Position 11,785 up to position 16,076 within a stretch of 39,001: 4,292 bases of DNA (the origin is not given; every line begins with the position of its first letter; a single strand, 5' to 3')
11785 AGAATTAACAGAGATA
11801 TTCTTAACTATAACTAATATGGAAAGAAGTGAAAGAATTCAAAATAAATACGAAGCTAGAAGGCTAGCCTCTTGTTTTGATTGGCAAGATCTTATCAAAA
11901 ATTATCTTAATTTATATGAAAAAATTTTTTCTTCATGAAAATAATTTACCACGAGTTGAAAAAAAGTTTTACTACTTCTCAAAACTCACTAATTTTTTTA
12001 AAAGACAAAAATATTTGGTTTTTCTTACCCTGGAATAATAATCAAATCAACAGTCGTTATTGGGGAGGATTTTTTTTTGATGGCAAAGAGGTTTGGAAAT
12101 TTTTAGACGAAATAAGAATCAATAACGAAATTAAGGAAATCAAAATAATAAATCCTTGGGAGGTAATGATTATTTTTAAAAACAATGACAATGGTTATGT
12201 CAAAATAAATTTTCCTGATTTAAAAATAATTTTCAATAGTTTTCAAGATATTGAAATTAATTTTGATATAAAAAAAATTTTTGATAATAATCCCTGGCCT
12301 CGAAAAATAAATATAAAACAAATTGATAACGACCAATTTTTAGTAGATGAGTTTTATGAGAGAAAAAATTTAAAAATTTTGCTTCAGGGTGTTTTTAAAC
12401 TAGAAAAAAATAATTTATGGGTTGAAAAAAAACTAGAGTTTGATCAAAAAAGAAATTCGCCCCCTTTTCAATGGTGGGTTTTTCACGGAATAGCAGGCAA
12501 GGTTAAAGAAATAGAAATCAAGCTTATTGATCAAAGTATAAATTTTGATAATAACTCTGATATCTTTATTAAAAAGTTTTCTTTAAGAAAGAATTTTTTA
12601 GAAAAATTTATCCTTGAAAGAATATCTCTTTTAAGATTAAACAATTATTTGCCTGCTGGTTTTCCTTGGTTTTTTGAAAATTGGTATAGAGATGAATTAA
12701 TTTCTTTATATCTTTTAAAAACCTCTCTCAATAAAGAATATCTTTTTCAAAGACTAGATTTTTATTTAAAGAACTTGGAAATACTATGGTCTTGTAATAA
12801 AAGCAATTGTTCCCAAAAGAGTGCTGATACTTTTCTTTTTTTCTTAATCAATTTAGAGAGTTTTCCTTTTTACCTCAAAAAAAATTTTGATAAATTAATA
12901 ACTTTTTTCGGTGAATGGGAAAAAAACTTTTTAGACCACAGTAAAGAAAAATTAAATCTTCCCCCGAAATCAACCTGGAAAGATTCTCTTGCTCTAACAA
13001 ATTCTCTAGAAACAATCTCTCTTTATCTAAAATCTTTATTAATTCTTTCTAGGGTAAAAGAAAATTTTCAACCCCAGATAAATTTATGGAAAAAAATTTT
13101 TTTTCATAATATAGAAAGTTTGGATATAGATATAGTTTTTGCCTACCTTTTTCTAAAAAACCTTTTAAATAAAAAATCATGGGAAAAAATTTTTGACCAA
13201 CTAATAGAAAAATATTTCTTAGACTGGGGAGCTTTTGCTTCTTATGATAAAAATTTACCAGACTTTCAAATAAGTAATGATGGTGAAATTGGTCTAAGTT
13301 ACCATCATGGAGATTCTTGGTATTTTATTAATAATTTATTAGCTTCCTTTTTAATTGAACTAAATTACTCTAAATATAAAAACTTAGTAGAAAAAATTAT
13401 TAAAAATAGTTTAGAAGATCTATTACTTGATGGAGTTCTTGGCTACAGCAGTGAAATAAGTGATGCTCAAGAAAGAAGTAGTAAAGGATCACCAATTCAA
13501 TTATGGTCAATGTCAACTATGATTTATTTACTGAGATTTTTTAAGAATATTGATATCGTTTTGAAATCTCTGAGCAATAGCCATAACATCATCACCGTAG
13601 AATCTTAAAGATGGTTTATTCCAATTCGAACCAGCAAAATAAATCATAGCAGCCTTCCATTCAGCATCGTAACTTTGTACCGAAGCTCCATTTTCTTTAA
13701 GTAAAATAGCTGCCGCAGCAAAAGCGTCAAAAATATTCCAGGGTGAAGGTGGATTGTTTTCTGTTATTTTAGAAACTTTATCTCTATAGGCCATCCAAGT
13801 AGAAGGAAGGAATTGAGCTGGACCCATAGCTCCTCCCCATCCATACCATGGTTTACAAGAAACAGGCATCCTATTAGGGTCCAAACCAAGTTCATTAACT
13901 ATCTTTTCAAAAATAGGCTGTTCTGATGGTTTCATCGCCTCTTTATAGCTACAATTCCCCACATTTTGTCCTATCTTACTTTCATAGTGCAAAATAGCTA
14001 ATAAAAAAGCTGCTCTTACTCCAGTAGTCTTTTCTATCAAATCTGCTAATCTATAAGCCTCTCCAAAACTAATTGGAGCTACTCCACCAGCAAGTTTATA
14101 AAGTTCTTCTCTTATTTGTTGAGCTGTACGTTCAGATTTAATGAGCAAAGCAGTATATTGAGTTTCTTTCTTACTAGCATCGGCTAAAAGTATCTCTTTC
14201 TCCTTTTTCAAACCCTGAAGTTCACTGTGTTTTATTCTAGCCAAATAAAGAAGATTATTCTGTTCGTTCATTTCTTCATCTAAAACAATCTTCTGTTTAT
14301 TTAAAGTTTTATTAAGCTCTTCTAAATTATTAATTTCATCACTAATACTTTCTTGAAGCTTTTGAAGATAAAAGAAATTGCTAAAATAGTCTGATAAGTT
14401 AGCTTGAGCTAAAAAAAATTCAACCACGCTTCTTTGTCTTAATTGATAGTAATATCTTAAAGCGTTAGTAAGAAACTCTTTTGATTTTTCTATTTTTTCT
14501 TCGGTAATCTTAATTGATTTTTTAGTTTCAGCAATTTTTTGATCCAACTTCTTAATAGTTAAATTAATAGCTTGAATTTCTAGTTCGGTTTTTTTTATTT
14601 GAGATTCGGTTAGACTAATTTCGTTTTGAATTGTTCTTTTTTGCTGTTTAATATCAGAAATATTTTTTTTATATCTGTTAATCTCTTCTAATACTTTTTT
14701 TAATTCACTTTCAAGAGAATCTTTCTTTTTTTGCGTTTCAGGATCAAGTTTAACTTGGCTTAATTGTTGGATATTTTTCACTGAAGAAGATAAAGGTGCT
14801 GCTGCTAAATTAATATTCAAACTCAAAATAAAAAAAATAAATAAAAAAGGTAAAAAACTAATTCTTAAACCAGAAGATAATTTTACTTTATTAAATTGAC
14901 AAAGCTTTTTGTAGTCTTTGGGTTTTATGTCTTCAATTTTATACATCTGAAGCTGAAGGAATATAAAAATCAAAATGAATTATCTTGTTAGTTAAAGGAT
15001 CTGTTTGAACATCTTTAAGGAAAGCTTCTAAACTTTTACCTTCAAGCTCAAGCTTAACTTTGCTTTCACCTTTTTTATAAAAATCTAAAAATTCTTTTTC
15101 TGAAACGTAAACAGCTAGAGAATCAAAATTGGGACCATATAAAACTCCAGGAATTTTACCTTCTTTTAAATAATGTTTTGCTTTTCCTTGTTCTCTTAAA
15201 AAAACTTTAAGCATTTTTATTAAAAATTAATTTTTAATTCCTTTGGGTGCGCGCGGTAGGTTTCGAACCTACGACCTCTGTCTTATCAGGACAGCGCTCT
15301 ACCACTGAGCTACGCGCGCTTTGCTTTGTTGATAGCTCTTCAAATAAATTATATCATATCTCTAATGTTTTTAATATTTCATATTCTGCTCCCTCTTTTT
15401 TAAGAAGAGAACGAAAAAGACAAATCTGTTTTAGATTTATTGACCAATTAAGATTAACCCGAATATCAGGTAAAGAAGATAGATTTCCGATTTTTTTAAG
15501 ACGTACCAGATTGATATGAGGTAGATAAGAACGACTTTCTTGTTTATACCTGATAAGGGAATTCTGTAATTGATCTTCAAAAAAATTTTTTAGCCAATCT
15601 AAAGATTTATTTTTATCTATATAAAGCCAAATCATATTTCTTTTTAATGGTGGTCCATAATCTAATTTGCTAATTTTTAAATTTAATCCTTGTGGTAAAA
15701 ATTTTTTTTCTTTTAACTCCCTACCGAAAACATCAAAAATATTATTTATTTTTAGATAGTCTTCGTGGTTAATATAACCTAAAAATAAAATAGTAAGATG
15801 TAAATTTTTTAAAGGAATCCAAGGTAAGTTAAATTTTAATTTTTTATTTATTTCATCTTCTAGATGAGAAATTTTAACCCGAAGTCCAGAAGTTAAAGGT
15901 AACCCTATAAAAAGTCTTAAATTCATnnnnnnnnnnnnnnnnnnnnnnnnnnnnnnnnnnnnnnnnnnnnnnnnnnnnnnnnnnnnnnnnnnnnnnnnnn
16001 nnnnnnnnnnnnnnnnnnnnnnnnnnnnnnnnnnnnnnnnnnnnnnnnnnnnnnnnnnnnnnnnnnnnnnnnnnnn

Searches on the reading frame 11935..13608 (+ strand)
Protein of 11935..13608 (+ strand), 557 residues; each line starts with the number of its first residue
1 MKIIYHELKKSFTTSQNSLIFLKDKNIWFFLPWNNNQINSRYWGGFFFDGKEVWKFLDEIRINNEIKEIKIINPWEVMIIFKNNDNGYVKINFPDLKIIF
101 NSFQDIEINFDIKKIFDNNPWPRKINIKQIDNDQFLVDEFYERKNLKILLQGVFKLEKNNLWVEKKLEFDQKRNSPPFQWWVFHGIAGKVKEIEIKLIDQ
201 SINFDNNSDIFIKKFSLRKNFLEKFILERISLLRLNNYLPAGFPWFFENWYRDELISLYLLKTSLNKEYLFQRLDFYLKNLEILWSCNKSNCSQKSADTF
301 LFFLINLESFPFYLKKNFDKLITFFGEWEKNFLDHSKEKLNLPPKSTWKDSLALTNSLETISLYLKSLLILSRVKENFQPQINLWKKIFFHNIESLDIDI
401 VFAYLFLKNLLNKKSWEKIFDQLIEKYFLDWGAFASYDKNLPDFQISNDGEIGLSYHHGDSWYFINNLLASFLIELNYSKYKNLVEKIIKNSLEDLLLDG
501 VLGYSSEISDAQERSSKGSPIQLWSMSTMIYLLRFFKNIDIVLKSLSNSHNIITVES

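Call 44: search_protein_families(library=pfam, proteins=[window:11935-13608:+], max_evalue=0.001)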
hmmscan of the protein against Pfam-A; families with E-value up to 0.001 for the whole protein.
window:11935-13608:+ (557 aa): 1 family
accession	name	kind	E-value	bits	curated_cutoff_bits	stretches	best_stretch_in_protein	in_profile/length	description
PF06202.20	GDE_C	-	5.8e-07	29.2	21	0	437-530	268-366/367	Amylo-alpha-1,6-glucosidase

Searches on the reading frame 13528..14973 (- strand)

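Call 44: search_protein_families(library=pfam, proteins=[window:13528-14973:-], max_evalue=0.001)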
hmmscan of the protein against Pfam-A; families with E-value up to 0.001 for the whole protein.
window:13528-14973:- (481 aa): 2 families
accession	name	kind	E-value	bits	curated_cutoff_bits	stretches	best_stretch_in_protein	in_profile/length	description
PF13406.11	SLT_2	-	1.8e-07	31.1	24.3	0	379-429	152-200/292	Transglycosylase SLT domain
PF14932.11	HAUS-augmin3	-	0.0003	20.8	29.4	1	71-198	56-182/260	HAUS augmin-like complex subunit 3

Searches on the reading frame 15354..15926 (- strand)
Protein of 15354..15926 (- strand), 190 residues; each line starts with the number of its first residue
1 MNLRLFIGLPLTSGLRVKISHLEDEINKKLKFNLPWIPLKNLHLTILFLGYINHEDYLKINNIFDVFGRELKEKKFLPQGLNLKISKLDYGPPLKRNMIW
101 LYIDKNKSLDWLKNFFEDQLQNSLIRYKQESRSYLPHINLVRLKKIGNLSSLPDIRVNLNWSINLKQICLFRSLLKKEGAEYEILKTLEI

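Call 44: search_protein_families(library=pfam, proteins=[window:15354-15926:-], max_evalue=0.001)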
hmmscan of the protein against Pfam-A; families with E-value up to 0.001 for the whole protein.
window:15354-15926:- (190 aa): 2 families
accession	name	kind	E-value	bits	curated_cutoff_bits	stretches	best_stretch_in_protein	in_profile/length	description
PF02834.22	LigT_PEase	-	4.3e-07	30.5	23.3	0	14-64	6-57/87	LigT like Phosphoesterase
PF10469.15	AKAP7_NLS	-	1.1e-06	29.1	24.4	1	6-147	4-153/208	AKAP7 2'5' RNA ligase-like domain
